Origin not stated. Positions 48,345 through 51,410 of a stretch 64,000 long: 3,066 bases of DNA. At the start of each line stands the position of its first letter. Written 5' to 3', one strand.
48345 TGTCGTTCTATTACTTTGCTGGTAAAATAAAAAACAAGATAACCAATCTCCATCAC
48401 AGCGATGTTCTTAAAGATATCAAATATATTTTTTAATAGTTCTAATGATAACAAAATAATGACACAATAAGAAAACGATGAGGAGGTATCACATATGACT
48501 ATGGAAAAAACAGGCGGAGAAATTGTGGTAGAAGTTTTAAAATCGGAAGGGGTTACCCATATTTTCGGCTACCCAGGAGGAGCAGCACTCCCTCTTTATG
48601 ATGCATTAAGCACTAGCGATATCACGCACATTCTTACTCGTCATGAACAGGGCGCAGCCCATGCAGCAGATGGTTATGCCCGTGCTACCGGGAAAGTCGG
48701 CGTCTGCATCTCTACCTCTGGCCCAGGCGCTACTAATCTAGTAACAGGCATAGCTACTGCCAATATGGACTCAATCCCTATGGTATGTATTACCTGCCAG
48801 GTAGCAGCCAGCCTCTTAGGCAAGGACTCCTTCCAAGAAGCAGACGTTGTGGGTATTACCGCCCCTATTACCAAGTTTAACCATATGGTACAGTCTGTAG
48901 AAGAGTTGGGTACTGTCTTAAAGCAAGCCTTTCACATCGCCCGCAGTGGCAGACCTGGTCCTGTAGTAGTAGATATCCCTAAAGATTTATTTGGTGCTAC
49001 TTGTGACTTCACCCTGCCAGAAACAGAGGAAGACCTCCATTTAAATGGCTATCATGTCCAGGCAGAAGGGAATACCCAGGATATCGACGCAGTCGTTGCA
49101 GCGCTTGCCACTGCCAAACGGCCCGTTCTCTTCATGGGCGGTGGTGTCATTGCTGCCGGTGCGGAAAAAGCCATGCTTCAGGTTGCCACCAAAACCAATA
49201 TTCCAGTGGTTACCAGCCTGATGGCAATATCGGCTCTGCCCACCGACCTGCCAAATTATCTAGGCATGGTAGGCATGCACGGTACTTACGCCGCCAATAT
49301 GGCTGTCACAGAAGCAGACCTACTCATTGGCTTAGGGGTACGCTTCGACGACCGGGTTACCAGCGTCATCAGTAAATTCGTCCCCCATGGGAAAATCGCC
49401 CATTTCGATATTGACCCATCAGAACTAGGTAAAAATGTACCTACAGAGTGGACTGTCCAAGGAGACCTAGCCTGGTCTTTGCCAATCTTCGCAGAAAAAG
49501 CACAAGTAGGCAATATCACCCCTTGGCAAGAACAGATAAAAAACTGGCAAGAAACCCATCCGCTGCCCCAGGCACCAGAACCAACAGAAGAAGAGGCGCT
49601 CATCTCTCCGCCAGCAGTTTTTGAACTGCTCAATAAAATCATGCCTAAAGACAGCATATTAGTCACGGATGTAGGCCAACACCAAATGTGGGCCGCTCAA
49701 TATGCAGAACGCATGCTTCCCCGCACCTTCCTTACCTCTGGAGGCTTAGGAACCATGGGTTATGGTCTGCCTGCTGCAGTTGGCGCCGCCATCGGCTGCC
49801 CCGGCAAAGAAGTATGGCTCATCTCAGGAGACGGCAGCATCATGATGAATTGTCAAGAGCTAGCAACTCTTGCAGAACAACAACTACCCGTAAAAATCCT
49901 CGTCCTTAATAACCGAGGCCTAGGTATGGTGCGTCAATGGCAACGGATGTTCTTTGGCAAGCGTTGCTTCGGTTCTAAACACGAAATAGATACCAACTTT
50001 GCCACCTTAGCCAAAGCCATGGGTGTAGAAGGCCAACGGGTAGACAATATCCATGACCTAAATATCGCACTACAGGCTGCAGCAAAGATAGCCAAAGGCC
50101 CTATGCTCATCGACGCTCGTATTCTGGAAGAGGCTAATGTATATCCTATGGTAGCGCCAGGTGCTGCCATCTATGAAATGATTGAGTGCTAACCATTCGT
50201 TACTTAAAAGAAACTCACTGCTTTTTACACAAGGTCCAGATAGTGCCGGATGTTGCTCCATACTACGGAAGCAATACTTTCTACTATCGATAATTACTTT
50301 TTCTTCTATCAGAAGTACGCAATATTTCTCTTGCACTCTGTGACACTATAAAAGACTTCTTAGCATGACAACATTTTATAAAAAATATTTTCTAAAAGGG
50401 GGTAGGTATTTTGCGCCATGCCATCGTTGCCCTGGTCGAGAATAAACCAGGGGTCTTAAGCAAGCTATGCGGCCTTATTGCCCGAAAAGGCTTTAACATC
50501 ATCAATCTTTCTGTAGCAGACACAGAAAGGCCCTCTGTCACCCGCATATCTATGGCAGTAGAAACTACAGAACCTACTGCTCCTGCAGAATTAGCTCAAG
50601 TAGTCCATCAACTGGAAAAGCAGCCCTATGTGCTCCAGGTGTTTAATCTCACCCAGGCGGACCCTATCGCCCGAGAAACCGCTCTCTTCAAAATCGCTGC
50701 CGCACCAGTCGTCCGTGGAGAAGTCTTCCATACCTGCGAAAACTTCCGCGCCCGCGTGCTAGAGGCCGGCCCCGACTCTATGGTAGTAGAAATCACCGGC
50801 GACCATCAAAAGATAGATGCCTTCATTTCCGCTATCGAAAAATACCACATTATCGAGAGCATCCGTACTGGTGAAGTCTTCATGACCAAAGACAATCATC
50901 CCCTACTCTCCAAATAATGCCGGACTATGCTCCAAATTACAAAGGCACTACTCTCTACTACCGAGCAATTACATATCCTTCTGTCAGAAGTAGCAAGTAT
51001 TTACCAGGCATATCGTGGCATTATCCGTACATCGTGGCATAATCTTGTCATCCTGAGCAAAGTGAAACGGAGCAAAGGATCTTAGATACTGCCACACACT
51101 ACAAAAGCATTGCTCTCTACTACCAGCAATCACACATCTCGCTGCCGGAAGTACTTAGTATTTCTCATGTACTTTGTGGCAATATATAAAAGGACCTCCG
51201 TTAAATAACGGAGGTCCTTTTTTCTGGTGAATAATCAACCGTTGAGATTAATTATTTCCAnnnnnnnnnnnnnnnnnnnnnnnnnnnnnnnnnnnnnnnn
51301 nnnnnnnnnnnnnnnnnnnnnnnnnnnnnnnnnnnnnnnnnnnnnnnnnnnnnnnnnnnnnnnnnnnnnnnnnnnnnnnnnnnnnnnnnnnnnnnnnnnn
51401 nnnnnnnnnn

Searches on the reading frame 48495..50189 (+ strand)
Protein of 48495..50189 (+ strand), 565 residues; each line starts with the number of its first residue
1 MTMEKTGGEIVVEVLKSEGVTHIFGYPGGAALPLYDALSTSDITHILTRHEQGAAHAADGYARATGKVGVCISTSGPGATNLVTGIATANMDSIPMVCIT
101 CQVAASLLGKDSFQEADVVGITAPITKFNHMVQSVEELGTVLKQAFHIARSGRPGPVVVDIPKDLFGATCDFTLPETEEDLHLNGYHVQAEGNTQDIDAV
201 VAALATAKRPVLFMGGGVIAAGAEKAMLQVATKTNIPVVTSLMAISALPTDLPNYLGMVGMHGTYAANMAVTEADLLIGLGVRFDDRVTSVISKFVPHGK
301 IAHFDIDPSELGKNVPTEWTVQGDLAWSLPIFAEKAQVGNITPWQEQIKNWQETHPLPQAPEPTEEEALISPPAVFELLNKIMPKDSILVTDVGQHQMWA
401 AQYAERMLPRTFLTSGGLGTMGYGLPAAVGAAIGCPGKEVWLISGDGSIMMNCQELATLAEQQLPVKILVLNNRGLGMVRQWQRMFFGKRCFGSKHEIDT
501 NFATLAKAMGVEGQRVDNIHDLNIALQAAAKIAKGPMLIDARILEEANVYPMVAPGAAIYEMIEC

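Call 16: find_related_loci(query=window:48495-50189:+, collection=genome_contigs, flank=10000)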
Query window:48495-50189:+ (565 aa) in genome_contigs; peptide patterns used: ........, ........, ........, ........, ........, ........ (x = any residue, [..] = any of these).
600 stretches matched a pattern (row limit reached: there are more); 600 encode a relative of the query (tblastn E <= 1e-3); the best 80 are kept; 80 distinct loci.
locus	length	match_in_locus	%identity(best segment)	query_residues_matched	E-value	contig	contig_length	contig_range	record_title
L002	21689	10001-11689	53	1-564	0e+0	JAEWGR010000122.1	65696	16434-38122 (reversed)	MAG: Bacillota bacterium isolate OH_PBlB_39 k127_1407989, whole genome shotgun sequence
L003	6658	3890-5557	51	6-563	0e+0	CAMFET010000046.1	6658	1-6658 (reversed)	MAG: uncultured Phascolarctobacterium sp. isolate SRR11489783_bin.38_metaWRAP_v1.3_MAG genome assembly, contig: ERZ11466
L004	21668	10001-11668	51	6-563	0e+0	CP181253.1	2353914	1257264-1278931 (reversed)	MAG: Mitsuokella multacida isolate UW_FK_MITSU1_1 chromosome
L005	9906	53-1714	48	2-564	5e-179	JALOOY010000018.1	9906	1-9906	MAG: Thermodesulfobacteriota bacterium isolate Prado115 scaffold_12121, whole genome shotgun sequence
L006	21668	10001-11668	51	6-563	2e-174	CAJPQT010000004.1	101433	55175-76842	MAG: uncultured Centipeda sp. isolate SRR9217428-mag-bin.13 genome assembly, contig: SRR9217428-mag-bin.13_67, whole gen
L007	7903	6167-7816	50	6-563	1e-174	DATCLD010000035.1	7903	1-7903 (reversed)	MAG TPA_asm: Limnochordales bacterium isolate SMAG_U7113 k141_186802, whole genome shotgun sequence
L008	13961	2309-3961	49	3-563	2e-172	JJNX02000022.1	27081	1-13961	Peptococcaceae bacterium SCADC1_2_3 contig_22, whole genome shotgun sequence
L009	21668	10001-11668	46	9-565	3e-171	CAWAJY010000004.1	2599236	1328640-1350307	MAG: uncultured Actinomycetes bacterium isolate MFD02579.bin.2.11 genome assembly, contig: contig_4210, whole genome sho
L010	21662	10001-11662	48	2-562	7e-171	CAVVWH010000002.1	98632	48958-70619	MAG: uncultured Bacillaceae bacterium isolate MFD07841.bin.3.76 genome assembly, contig: contig_11683, whole genome shot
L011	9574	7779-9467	48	3-563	1e-170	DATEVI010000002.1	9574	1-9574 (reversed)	MAG TPA_asm: Geobacteraceae bacterium isolate SMAG_U8363 k141_2409964, whole genome shotgun sequence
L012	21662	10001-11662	47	2-563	5e-170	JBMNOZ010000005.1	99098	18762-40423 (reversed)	MAG: Desulfitobacteriia bacterium isolate SBF912SR4HQ0006 scaffold_308_c1, whole genome shotgun sequence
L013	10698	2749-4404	49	4-564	1e-168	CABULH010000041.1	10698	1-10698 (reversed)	MAG TPA_asm: uncultured Ruminococcaceae bacterium isolate MGYG-HGUT-04116 genome assembly, contig: GUT_GENOME256840_41,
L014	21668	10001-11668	48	4-563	8e-168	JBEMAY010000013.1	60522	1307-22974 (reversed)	MAG: Psychrobacillus sp. isolate 233_Sum.4 NODE_13_length_60522_cov_6.904475, whole genome shotgun sequence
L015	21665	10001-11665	48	1-563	1e-167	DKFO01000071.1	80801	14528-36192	MAG TPA_asm: Candidatus Atribacteria bacterium UBA6794 UBA6794_contig_318, whole genome shotgun sequence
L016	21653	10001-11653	47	6-563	2e-167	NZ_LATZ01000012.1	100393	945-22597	Bacillus sp. SA1-12 scf7180000003364, whole genome shotgun sequence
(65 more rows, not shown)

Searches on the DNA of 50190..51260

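Call 20: search_rna_families(source=window, start=50190, end=51260, threshold=evalue, max_evalue=10)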
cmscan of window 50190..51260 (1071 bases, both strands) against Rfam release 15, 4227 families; matches with E-value up to 10: 11.
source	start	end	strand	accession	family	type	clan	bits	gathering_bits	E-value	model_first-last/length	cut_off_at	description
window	51107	51221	+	RF01820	RsaE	Gene; sRNA;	-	29.7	79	0.012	1-112/112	no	RNA Staph. aureus E (RoxS)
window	51126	51219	+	RF02634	EF3314_EF3315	Gene; sRNA;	-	25.5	100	0.0017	1-141/141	no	Enterococcus sRNA EF3314_EF3315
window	51142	51225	+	RF02449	ncr1015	Gene; sRNA;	-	24.5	60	0.68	1-121/121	no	Bacillus sRNA ncr1015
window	51170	51235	-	RF02621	BSnc120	Gene; sRNA;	-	24.3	114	0.0065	1-88/88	no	Brucella sRNA 120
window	51184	51260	-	RF02449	ncr1015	Gene; sRNA;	-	23.3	60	1.2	43-121/121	5'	Bacillus sRNA ncr1015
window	51149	51225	+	RF02064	STnc370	Gene; sRNA;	-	22.5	54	3.4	1-71/71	no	Enterobacterial sRNA STnc370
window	51181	51223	+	RF02838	Ref55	Gene; sRNA;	-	21.6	43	3.1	1-54/54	no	Enterococcus sRNA 55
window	51181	51228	+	RF03940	MIR9563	Gene; miRNA;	-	16.8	90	5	1-127/127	no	MIR9563 microRNA precursor family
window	51190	51215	-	RF02701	PsrR1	Gene; sRNA;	-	16.7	42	3.4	54-79/79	no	Photosynthesis regulatory RNA1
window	51153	51260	-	RF01459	rliE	Gene; sRNA;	-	16.1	90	7.5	103-222/222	5'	Listeria sRNA rliE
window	50540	50595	-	RF00455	mir-15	Gene; miRNA;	CL00085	14.9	57.3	2.5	1-88/88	no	mir-15 microRNA precursor family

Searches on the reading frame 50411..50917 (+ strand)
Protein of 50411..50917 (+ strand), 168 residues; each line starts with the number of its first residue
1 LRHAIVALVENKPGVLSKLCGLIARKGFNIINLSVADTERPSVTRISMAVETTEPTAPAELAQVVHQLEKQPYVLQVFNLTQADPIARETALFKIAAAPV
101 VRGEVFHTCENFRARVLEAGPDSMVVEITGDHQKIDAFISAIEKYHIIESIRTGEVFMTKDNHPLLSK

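Call 15: find_encoding_contigs(protein=window:50411-50917:+, flank=10000, max_places=10)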
Protein window:50411-50917:+ (168 aa): 1 contig read that carries it; 1 place shown.
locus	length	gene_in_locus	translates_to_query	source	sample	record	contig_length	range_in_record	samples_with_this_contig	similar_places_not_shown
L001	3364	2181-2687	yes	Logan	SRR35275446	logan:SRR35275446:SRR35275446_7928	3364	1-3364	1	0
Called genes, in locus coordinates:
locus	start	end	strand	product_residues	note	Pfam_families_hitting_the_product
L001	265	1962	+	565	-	PF02776:TPP_enzyme_N, PF00205:TPP_enzyme_M, PF02775:TPP_enzyme_C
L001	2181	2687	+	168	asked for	PF01842:ACT, PF13291:ACT_4 (weak), PF22629:ACT_AHAS_ss, PF13710:ACT_5 (weak), PF10369:ALS_ss_C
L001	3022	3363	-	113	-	?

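Call 23: find_homologous_proteins(query=window:50411-50914:+)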
Query window:50411-50914:+ (168 aa): 690 proteins with E <= 0.001 among 872 candidates; the best 120 are listed.
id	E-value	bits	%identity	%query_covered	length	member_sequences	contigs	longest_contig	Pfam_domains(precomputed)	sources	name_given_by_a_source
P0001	9.4e-103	358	99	100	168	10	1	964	PF10369.16,PF22629.3,PF13291.13,PF13710.13,PF01842.32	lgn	-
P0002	3.4e-102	357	99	100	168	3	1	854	PF10369.16,PF22629.3,PF13291.13,PF13710.13,PF01842.32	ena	-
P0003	3.7e-88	311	88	99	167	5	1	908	PF10369.16,PF22629.3,PF13291.13,PF13710.13,PF01842.32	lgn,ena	-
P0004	3.5e-85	301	87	99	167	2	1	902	PF10369.16,PF22629.3,PF01842.32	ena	-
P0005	5.0e-83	294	84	99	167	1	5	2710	PF10369.16,PF22629.3,PF13291.13,PF01842.32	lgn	-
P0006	1.3e-76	274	79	98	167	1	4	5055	PF10369.16,PF22629.3,PF13291.13,PF13710.13,PF01842.32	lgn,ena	-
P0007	3.2e-76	272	80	98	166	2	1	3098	PF10369.16,PF22629.3,PF13291.13,PF13710.13,PF01842.32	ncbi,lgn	-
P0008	4.5e-75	269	79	98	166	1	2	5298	PF10369.16,PF22629.3,PF13710.13,PF01842.32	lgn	-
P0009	4.4e-73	262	78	98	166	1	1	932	PF10369.16,PF22629.3,PF13710.13,PF01842.32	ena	-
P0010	1.0e-32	131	47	91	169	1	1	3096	PF10369.16,PF22629.3,PF13291.13,PF13710.13,PF01842.32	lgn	-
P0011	6.6e-32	128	44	98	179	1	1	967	PF10369.16,PF22629.3,PF13710.13,PF01842.32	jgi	jgi:acetolactate synthase-1/3 small subunit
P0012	7.1e-32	128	44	95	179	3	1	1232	PF10369.16,PF22629.3,PF13710.13,PF01842.32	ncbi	-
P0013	2.0e-31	127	43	98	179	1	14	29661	PF10369.16,PF22629.3,PF13710.13,PF01842.32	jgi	jgi:acetolactate synthase-1/3 small subunit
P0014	3.0e-31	126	45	96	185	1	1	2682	PF10369.16,PF22629.3,PF13710.13,PF01842.32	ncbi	ncbi:MAG: acetolactate synthase small subunit [Solirubrobacteraceae bacterium]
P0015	3.9e-31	126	43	98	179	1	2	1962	PF10369.16,PF22629.3,PF13710.13,PF01842.32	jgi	jgi:acetolactate synthase-1/3 small subunit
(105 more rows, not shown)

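Call 24: find_encoding_contigs(protein=P0006, flank=10000, max_places=6)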
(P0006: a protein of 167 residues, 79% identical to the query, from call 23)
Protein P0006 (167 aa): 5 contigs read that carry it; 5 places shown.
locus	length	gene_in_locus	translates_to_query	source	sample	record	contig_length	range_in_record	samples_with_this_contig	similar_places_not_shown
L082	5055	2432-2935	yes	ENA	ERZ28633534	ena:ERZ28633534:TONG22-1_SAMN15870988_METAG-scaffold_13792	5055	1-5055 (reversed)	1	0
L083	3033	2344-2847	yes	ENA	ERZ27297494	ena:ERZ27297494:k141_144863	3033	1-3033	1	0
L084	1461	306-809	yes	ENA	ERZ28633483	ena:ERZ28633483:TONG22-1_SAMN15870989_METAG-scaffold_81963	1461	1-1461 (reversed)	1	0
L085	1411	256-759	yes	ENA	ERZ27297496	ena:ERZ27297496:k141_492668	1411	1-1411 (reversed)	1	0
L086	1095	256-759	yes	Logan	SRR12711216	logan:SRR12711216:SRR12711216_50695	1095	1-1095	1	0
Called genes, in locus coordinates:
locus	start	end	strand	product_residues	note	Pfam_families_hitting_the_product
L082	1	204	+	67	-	?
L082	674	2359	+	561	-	PF02776:TPP_enzyme_N, PF00205:TPP_enzyme_M, PF02775:TPP_enzyme_C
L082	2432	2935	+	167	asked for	PF01842:ACT, PF13291:ACT_4 (weak), PF22629:ACT_AHAS_ss, PF13710:ACT_5 (faint), PF10369:ALS_ss_C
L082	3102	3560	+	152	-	-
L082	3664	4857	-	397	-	PF02073:Peptidase_M29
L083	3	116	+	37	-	?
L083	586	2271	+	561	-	PF02776:TPP_enzyme_N, PF00205:TPP_enzyme_M, PF02775:TPP_enzyme_C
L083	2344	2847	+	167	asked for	PF01842:ACT, PF13291:ACT_4 (weak), PF22629:ACT_AHAS_ss, PF13710:ACT_5 (faint), PF10369:ALS_ss_C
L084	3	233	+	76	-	?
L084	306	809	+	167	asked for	PF01842:ACT, PF13291:ACT_4 (weak), PF22629:ACT_AHAS_ss, PF13710:ACT_5 (faint), PF10369:ALS_ss_C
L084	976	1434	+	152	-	-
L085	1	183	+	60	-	?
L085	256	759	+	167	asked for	PF01842:ACT, PF13291:ACT_4 (weak), PF22629:ACT_AHAS_ss, PF13710:ACT_5 (faint), PF10369:ALS_ss_C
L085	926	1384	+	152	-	-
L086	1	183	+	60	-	?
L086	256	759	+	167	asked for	PF01842:ACT, PF13291:ACT_4 (weak), PF22629:ACT_AHAS_ss, PF13710:ACT_5 (faint), PF10369:ALS_ss_C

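Call 25: find_encoding_contigs(protein=P0008, flank=10000, max_places=6)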
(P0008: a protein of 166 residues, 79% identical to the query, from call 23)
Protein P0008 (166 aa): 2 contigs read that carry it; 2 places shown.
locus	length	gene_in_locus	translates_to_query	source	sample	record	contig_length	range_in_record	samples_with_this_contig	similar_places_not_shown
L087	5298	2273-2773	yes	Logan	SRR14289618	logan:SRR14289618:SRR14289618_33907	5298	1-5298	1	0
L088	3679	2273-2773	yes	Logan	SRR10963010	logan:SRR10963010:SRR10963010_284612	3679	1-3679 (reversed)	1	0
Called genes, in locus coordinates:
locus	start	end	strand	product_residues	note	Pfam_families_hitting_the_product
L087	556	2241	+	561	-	PF02776:TPP_enzyme_N, PF00205:TPP_enzyme_M, PF02775:TPP_enzyme_C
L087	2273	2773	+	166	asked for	PF01842:ACT, PF22629:ACT_AHAS_ss, PF13710:ACT_5 (weak), PF10369:ALS_ss_C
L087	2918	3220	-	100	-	-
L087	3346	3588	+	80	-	PF13443:HTH_26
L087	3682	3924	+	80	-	PF12844:HTH_19 (weak), PF13443:HTH_26, PF13560:HTH_31 (weak), PF01381:HTH_3 (weak)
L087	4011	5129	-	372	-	PF02073:Peptidase_M29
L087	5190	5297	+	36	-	?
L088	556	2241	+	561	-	PF02776:TPP_enzyme_N, PF00205:TPP_enzyme_M, PF02775:TPP_enzyme_C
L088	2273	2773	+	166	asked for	PF01842:ACT, PF22629:ACT_AHAS_ss, PF13710:ACT_5 (weak), PF10369:ALS_ss_C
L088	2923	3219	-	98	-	-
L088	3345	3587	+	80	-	PF13443:HTH_26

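Call 26: find_encoding_contigs(protein=P0005, flank=10000, max_places=6)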
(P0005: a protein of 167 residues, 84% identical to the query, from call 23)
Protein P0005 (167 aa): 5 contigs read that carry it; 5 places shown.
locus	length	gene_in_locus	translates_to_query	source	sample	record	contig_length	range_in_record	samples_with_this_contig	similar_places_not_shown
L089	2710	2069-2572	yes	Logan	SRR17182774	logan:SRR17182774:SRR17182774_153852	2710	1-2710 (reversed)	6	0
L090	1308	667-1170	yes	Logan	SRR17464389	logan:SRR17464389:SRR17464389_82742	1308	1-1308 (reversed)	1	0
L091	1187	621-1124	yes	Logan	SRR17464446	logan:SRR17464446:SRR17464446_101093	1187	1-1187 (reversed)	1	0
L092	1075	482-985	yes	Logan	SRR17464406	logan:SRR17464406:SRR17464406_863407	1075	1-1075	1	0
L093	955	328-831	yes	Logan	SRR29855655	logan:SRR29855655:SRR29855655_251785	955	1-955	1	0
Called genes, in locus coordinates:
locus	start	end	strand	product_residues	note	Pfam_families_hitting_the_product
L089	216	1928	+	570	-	PF02776:TPP_enzyme_N, PF00205:TPP_enzyme_M, PF02775:TPP_enzyme_C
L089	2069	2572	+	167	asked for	PF01842:ACT, PF13291:ACT_4 (weak), PF22629:ACT_AHAS_ss, PF10369:ALS_ss_C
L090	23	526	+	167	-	PF02775:TPP_enzyme_C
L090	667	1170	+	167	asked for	PF01842:ACT, PF13291:ACT_4 (weak), PF22629:ACT_AHAS_ss, PF10369:ALS_ss_C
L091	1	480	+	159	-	?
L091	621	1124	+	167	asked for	PF01842:ACT, PF13291:ACT_4 (weak), PF22629:ACT_AHAS_ss, PF10369:ALS_ss_C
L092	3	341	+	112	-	?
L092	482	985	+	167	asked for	PF01842:ACT, PF13291:ACT_4 (weak), PF22629:ACT_AHAS_ss, PF10369:ALS_ss_C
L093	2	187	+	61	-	?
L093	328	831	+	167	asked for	PF01842:ACT, PF13291:ACT_4 (weak), PF22629:ACT_AHAS_ss, PF10369:ALS_ss_C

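Call 27: find_encoding_contigs(protein=P0007, flank=10000, max_places=6)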
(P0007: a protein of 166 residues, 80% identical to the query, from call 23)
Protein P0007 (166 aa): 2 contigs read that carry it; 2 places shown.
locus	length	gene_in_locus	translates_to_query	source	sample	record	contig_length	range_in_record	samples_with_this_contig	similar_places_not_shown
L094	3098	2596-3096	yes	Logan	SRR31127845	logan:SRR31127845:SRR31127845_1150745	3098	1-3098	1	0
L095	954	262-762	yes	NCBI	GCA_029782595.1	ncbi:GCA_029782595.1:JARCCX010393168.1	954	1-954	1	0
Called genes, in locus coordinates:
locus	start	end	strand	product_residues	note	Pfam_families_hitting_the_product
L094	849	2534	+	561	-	PF02776:TPP_enzyme_N, PF00205:TPP_enzyme_M, PF02775:TPP_enzyme_C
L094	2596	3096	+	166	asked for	PF01842:ACT, PF13291:ACT_4 (weak), PF22629:ACT_AHAS_ss, PF13710:ACT_5 (faint), PF10369:ALS_ss_C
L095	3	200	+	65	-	?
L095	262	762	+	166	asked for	PF01842:ACT, PF13291:ACT_4 (weak), PF22629:ACT_AHAS_ss, PF13710:ACT_5 (faint), PF10369:ALS_ss_C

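Call 43: find_encoding_contigs(protein=P0003, flank=10000, max_places=6)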
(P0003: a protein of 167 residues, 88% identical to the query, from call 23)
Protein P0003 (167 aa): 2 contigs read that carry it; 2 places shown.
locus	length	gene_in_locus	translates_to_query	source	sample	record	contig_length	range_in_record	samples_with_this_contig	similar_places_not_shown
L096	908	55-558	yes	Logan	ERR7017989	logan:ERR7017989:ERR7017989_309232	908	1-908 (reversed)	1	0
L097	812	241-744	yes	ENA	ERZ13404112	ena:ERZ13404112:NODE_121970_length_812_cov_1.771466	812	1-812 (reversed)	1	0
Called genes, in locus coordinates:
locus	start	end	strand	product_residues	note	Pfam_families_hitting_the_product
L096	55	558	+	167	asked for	PF01842:ACT, PF13291:ACT_4 (weak), PF22629:ACT_AHAS_ss, PF13710:ACT_5 (weak), PF10369:ALS_ss_C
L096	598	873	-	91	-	PF13932:SAM_GIDA_C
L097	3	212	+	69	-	?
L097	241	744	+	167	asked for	PF01842:ACT, PF13291:ACT_4 (weak), PF22629:ACT_AHAS_ss, PF13710:ACT_5 (weak), PF10369:ALS_ss_C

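Call 44: find_encoding_contigs(protein=P0002, flank=10000, max_places=6)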
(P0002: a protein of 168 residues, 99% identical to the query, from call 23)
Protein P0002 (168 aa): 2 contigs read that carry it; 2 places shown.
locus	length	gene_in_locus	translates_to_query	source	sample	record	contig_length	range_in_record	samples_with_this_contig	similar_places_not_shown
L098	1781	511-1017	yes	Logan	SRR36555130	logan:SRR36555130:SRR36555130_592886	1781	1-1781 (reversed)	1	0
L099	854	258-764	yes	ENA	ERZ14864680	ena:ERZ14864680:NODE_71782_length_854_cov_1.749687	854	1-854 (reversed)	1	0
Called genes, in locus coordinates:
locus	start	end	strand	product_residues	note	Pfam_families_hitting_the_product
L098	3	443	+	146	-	?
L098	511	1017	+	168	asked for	PF01842:ACT, PF13291:ACT_4 (weak), PF22629:ACT_AHAS_ss, PF13710:ACT_5 (weak), PF10369:ALS_ss_C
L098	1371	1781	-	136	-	?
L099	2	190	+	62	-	?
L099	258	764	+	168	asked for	PF01842:ACT, PF13291:ACT_4 (weak), PF22629:ACT_AHAS_ss, PF13710:ACT_5 (weak), PF10369:ALS_ss_C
